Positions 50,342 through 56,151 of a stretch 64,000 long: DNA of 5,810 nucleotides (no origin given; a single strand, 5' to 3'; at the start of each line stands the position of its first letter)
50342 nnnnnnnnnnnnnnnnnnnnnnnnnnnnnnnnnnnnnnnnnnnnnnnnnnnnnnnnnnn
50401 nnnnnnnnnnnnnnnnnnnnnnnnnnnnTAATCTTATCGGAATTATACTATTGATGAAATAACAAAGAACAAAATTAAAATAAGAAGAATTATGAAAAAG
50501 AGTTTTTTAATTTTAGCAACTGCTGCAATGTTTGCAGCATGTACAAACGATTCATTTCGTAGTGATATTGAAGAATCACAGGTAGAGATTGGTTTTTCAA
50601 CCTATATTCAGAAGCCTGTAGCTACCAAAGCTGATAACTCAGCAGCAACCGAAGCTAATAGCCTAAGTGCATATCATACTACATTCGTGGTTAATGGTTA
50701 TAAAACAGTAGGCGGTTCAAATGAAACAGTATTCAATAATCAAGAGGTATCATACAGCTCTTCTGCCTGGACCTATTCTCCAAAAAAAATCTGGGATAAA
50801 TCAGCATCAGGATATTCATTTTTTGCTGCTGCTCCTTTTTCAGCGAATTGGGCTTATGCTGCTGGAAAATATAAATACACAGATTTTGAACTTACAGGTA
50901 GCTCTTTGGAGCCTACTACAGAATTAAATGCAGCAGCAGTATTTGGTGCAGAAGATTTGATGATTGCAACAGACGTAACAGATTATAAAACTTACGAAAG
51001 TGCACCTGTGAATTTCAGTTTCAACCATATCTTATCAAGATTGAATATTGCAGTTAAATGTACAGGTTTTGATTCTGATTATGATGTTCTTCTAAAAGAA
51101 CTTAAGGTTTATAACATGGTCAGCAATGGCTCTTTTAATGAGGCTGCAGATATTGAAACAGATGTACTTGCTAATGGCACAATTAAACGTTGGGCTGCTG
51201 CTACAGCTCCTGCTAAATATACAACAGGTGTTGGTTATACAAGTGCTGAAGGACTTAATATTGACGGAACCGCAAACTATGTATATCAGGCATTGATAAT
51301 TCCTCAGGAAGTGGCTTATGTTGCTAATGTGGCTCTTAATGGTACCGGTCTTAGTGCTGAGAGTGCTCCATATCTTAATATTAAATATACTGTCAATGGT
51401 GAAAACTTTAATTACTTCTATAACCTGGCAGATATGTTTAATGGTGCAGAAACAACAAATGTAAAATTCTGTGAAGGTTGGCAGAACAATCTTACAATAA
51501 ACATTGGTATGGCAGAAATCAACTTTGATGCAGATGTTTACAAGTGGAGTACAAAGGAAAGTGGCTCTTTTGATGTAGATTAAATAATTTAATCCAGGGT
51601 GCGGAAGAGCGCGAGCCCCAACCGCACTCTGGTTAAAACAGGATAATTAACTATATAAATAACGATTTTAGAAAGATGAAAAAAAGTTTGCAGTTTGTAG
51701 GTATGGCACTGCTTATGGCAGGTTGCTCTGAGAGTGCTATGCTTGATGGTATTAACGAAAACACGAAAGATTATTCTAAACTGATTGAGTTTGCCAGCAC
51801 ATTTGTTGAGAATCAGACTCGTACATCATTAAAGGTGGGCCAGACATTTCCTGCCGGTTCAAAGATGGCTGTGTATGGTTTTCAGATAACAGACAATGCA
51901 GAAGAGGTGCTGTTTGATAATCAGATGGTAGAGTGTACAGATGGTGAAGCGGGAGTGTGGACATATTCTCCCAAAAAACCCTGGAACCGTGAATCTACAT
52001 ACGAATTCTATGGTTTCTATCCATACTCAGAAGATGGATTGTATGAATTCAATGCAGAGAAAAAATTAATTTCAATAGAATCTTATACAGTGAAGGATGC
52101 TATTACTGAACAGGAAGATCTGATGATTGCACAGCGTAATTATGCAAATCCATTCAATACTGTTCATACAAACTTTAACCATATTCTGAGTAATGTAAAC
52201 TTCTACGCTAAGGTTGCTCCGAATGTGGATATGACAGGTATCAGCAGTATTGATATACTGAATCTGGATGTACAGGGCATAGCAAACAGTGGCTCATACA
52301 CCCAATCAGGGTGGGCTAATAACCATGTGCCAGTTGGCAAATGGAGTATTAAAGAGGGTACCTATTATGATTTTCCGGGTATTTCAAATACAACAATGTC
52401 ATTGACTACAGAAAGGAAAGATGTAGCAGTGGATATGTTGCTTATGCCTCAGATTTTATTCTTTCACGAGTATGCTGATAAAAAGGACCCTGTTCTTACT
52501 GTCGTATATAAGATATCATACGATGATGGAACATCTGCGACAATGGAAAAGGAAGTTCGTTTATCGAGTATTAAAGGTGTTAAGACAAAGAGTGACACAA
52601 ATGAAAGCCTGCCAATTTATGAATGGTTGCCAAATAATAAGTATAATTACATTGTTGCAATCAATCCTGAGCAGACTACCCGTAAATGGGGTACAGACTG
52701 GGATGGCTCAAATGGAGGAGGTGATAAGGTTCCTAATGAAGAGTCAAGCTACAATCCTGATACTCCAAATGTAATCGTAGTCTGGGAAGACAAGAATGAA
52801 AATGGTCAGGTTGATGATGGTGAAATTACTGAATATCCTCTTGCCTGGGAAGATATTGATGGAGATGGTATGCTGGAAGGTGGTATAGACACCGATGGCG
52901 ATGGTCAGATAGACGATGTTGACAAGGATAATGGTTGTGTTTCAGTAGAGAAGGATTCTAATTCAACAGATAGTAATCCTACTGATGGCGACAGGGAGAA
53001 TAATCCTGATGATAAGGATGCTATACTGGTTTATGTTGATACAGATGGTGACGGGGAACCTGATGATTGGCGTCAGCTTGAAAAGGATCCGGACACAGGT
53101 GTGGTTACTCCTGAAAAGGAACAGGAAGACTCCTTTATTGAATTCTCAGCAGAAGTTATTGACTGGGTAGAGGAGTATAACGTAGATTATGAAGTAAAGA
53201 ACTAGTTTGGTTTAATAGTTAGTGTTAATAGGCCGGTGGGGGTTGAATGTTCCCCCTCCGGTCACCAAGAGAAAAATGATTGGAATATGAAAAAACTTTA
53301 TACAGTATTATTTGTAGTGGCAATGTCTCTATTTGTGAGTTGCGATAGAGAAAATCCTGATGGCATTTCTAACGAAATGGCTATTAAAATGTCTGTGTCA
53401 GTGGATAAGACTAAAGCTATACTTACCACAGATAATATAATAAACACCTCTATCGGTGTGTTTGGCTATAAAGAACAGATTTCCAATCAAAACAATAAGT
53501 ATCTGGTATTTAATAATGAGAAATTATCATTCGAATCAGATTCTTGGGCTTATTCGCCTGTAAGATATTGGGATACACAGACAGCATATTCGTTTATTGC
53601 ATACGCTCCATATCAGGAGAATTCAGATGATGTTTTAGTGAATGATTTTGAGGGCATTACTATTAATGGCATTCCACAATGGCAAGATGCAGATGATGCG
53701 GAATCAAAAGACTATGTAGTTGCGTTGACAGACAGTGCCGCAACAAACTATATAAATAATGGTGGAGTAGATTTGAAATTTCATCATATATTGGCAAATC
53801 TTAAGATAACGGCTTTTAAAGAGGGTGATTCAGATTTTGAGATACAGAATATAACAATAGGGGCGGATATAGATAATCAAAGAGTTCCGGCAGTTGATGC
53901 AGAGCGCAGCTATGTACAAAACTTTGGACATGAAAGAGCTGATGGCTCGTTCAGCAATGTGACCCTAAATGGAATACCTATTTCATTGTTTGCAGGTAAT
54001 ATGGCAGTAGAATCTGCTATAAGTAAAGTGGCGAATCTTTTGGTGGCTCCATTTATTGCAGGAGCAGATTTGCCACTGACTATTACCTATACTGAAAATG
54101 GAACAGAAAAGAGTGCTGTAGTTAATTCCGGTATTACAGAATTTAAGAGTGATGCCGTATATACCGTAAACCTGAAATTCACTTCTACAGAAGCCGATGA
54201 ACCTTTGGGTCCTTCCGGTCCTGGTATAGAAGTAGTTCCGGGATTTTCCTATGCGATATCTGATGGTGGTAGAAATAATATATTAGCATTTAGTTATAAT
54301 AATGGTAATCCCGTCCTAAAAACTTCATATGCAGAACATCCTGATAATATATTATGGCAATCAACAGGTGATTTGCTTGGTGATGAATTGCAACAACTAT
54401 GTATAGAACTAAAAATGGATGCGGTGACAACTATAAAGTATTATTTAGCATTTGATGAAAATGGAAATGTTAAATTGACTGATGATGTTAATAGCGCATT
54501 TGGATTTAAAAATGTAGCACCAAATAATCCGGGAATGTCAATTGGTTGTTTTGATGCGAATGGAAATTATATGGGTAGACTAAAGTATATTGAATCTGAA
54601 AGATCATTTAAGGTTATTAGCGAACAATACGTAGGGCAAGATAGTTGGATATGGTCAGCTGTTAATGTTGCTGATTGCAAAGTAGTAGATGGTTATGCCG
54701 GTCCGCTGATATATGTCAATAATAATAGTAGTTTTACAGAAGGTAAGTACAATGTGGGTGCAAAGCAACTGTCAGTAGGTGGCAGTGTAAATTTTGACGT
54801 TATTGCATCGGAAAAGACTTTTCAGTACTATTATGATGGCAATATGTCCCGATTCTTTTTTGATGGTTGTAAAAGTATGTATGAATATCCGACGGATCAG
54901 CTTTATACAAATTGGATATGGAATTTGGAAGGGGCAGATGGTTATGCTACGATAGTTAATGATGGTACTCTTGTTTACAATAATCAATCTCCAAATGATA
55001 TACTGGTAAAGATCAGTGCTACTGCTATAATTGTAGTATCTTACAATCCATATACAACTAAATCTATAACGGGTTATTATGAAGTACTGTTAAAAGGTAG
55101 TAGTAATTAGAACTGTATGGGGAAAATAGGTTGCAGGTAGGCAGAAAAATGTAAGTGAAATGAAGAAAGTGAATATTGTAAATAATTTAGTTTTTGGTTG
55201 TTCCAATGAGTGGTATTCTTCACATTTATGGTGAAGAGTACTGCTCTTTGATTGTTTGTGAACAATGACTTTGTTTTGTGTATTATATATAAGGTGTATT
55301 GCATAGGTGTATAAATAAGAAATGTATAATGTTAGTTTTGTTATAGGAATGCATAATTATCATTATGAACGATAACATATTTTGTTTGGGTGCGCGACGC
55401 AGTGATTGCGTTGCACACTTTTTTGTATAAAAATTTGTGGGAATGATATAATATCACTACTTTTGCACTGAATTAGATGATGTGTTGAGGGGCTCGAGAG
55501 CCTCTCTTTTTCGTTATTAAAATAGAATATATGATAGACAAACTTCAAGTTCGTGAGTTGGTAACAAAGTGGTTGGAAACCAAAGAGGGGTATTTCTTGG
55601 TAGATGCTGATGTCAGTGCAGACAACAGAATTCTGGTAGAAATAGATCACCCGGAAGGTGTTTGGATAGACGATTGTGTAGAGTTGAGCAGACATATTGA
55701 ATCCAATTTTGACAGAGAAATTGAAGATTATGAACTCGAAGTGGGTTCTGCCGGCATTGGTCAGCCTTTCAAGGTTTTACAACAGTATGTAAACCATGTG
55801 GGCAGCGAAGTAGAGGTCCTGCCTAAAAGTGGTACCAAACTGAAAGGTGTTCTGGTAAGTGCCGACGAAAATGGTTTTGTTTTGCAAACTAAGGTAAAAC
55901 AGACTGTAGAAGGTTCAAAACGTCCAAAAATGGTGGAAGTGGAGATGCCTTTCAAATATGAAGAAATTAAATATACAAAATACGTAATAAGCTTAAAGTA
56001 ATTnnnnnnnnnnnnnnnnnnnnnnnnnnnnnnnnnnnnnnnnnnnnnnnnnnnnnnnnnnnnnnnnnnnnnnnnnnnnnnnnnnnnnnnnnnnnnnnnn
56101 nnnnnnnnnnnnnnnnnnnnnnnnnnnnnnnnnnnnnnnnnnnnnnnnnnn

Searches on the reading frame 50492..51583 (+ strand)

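Call 68: search_protein_families(library=pfam, proteins=[window:50492-51583:+], max_evalue=0.001)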
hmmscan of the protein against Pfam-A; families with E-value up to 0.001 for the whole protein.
window:50492-51583:+ (363 aa): 1 family
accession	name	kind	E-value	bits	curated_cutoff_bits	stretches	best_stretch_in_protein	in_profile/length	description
PF13149.12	Mfa_like_1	-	1.2e-19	71.8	27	1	73-352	24-246/246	Fimbrillin-like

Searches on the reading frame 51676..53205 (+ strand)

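Call 68: search_protein_families(library=pfam, proteins=[window:51676-53205:+], max_evalue=0.001)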
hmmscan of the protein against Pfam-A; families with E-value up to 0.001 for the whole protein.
window:51676-53205:+ (509 aa): 1 family
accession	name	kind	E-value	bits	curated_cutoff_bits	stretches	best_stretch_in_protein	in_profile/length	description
PF13149.12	Mfa_like_1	-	7.4e-19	69.2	27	1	49-333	2-235/246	Fimbrillin-like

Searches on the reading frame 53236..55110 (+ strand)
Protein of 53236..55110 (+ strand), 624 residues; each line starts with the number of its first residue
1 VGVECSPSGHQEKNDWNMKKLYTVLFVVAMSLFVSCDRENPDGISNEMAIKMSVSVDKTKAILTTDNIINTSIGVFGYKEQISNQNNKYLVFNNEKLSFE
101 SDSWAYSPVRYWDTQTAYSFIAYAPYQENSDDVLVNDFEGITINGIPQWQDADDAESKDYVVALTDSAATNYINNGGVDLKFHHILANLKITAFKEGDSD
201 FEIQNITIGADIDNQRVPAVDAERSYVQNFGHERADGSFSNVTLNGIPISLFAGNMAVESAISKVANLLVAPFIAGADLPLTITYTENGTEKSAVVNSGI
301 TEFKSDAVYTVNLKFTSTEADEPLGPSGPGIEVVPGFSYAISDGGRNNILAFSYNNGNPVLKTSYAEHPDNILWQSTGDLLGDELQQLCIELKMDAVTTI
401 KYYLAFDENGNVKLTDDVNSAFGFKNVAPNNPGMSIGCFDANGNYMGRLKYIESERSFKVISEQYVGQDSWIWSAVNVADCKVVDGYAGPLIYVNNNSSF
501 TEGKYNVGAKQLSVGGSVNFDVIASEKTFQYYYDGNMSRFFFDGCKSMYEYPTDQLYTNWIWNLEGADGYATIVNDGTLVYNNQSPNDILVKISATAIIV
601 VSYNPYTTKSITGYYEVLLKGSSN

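Call 68: search_protein_families(library=pfam, proteins=[window:53236-55110:+], max_evalue=0.001)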
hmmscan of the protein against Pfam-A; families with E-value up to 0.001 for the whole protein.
window:53236-55110:+ (624 aa): 1 family
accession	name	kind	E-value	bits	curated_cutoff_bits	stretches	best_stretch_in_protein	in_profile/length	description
PF13149.12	Mfa_like_1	-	4.6e-16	60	27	1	69-318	10-234/246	Fimbrillin-like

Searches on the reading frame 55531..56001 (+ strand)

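Call 68: search_protein_families(library=pfam, proteins=[window:55531-56001:+], max_evalue=0.001)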
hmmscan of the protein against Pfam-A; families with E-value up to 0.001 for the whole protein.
window:55531-56001:+ (156 aa): 1 family
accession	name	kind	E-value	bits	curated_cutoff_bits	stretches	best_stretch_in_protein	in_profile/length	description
PF02576.22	RimP_N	-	8.3e-10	39.4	22.7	1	19-76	9-72/73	RimP N-terminal domain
